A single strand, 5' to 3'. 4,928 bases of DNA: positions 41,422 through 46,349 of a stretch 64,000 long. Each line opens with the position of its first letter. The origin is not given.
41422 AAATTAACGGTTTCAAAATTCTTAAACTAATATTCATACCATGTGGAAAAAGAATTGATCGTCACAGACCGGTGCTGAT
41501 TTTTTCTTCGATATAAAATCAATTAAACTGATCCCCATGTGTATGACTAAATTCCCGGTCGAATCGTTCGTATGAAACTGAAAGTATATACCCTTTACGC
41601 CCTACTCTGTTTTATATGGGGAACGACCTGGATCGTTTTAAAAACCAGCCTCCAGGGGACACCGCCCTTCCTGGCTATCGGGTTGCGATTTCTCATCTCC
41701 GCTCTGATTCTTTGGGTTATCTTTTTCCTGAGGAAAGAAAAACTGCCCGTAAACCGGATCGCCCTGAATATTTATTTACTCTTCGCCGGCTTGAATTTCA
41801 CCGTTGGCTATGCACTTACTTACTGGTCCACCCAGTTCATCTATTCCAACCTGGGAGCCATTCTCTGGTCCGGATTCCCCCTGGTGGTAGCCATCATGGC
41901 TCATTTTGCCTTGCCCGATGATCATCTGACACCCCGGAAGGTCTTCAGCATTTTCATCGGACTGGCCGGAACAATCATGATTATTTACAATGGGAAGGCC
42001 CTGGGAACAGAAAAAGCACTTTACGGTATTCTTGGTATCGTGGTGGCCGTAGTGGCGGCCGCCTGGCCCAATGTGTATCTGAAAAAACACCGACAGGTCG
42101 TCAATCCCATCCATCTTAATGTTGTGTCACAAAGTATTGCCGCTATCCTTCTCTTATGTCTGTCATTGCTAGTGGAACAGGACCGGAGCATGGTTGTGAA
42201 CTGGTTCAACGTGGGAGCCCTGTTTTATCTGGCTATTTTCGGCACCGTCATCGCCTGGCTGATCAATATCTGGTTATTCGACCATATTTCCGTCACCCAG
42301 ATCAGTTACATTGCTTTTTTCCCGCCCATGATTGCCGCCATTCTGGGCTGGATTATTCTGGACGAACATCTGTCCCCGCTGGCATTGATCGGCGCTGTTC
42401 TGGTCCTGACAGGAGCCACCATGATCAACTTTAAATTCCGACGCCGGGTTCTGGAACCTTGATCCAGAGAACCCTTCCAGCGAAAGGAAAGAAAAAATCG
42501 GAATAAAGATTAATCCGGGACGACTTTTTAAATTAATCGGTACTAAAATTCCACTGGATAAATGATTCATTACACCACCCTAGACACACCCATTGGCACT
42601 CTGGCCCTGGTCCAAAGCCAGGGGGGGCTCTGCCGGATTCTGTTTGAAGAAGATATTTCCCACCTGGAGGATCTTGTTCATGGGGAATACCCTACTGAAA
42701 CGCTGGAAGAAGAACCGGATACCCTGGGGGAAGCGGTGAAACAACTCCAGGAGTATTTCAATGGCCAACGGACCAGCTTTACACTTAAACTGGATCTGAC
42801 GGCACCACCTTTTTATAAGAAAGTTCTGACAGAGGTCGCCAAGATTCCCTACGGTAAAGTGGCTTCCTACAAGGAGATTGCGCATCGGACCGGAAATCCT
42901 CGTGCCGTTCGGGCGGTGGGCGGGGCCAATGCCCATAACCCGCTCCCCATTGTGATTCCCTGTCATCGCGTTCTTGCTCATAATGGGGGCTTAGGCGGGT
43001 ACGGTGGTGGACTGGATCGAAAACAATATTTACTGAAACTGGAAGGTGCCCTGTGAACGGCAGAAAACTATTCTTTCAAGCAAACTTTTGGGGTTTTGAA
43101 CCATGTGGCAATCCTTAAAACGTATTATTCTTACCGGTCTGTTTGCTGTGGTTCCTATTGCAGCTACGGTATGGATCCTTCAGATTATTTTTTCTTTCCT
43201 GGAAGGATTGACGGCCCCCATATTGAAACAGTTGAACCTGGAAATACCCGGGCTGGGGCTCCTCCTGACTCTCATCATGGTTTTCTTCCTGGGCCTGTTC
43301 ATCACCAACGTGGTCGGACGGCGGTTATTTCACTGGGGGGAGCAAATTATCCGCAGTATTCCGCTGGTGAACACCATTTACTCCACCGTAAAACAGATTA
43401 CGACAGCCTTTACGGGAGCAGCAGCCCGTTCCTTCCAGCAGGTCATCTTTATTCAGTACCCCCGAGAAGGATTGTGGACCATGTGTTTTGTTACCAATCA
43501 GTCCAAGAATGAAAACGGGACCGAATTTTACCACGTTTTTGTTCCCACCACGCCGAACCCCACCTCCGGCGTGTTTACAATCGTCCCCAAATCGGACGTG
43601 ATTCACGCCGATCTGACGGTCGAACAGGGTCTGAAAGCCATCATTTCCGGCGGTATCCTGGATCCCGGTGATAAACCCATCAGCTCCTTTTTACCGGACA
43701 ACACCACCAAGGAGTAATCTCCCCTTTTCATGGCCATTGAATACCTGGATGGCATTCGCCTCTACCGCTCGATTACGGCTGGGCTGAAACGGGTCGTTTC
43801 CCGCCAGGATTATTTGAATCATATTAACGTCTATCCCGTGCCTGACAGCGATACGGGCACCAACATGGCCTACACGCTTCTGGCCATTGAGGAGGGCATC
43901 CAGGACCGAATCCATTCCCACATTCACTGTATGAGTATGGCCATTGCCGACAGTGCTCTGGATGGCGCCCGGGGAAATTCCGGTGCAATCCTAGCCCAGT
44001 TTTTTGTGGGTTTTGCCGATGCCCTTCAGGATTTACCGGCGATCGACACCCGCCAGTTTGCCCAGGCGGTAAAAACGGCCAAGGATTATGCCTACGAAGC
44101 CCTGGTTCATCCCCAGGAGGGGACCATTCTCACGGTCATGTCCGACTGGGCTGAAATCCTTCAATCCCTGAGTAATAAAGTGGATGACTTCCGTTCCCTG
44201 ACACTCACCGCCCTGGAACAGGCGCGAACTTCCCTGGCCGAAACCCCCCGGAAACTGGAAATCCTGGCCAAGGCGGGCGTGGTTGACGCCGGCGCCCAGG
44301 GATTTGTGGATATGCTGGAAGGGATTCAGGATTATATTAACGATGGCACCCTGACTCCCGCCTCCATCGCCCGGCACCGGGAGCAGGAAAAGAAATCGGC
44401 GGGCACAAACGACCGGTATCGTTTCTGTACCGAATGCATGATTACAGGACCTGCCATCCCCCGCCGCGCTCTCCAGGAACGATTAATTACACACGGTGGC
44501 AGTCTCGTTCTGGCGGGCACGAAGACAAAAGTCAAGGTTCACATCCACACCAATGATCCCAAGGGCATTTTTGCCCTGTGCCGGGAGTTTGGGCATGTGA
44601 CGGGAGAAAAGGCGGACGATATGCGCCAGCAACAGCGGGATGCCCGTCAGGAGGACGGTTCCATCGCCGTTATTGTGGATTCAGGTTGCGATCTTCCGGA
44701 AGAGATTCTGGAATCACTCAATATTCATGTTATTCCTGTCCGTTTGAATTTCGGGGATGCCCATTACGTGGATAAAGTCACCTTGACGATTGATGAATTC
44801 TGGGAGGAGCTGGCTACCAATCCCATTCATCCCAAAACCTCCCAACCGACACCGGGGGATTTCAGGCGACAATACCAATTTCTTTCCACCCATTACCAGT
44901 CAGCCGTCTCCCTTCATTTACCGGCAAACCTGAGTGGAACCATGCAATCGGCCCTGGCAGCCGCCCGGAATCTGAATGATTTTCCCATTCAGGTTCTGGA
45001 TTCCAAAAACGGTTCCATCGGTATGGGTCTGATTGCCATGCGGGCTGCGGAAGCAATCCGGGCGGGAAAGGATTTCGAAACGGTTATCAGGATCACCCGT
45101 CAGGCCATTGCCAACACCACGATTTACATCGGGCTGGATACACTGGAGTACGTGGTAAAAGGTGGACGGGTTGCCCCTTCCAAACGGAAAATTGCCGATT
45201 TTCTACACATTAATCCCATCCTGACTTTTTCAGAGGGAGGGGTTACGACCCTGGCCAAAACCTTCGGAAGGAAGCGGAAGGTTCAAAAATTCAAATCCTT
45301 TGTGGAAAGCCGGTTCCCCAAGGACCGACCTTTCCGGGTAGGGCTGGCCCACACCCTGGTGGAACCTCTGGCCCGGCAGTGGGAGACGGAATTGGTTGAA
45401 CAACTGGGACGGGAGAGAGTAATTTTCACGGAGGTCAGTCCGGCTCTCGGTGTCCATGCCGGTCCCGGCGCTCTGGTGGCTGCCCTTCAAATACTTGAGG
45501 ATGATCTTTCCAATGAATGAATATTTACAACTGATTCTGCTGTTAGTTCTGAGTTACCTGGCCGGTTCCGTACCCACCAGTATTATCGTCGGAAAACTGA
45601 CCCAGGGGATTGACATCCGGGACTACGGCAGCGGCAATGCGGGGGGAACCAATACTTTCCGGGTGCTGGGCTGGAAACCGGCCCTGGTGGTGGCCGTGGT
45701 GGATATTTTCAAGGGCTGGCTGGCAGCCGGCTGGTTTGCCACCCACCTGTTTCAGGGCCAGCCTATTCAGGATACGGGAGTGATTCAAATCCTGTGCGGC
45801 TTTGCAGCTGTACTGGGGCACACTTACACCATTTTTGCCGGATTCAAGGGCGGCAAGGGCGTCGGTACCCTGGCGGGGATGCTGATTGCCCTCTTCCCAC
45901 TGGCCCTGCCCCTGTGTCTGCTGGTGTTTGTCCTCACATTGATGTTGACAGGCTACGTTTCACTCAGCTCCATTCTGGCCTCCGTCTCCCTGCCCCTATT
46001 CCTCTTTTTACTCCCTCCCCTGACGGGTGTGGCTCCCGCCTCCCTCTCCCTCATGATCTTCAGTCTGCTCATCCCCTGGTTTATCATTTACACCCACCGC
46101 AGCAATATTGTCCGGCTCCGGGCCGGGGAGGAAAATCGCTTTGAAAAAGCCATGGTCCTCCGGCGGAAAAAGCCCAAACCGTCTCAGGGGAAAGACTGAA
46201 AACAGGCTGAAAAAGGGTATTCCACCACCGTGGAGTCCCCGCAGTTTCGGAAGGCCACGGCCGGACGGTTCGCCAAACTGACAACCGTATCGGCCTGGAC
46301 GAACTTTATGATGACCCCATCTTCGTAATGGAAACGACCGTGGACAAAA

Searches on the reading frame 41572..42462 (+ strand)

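Call 27: search_protein_families(library=pfam, proteins=[window:41572-42462:+], max_evalue=0.00001)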
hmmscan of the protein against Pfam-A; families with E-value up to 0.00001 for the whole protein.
window:41572-42462:+ (296 aa): 1 family
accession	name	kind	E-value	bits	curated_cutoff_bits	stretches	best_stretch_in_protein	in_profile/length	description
PF00892.27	EamA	-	7.5e-36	123.8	28.2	2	151-286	2-134/135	EamA-like transporter family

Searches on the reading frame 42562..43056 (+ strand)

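Call 27: search_protein_families(library=pfam, proteins=[window:42562-43056:+], max_evalue=0.00001)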
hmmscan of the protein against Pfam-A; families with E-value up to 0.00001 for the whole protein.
window:42562-43056:+ (164 aa): 2 families
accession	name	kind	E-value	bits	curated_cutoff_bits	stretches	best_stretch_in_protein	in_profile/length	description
PF01035.26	DNA_binding_1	-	2.6e-34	117.4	27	1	83-163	1-81/81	6-O-methylguanine DNA methyltransferase, DNA binding domain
PF02870.21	Methyltransf_1N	-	1.5e-15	57.9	21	1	2-79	1-71/71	6-O-methylguanine DNA methyltransferase, ribonuclease-like domain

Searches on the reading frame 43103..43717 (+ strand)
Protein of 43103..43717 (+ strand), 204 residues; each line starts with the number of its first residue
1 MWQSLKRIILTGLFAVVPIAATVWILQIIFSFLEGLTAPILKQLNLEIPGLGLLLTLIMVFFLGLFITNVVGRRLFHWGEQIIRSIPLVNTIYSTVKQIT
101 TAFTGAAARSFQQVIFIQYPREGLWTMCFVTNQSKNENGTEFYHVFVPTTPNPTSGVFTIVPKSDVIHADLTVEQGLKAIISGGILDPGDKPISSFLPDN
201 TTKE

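Call 27: search_protein_families(library=pfam, proteins=[window:43103-43717:+], max_evalue=0.00001)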
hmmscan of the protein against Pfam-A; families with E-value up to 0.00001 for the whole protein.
window:43103-43717:+ (204 aa): 1 family
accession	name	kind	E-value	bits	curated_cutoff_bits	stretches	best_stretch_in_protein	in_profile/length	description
PF04367.18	DUF502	-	3.6e-34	117.3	23.8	1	54-155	1-107/107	Protein of unknown function (DUF502)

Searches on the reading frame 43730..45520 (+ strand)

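Call 27: search_protein_families(library=pfam, proteins=[window:43730-45520:+], max_evalue=0.00001)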
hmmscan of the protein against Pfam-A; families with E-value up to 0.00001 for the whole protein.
window:43730-45520:+ (596 aa): 3 families
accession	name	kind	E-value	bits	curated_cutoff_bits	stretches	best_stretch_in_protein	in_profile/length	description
PF02645.21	DegV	-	1.2e-68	232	27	1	311-582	1-273/280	Uncharacterised protein, DegV family COG1307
PF02734.22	Dak2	-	2.5e-35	122.4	27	1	36-200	1-173/174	DAK2 domain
PF21645.3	FakA-like_M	-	1.4e-16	60.5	24.9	1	230-303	2-78/80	Fatty acid kinase subunit A-like, middle domain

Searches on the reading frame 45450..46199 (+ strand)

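Call 27: search_protein_families(library=pfam, proteins=[window:45450-46199:+], max_evalue=0.00001)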
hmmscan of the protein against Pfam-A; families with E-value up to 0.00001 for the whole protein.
window:45450-46199:+ (249 aa): 1 family
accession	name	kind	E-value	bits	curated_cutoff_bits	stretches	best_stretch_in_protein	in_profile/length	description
PF02660.20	G3P_acyltransf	-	9.3e-52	175.9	24.1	1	34-223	1-164/164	Glycerol-3-phosphate acyltransferase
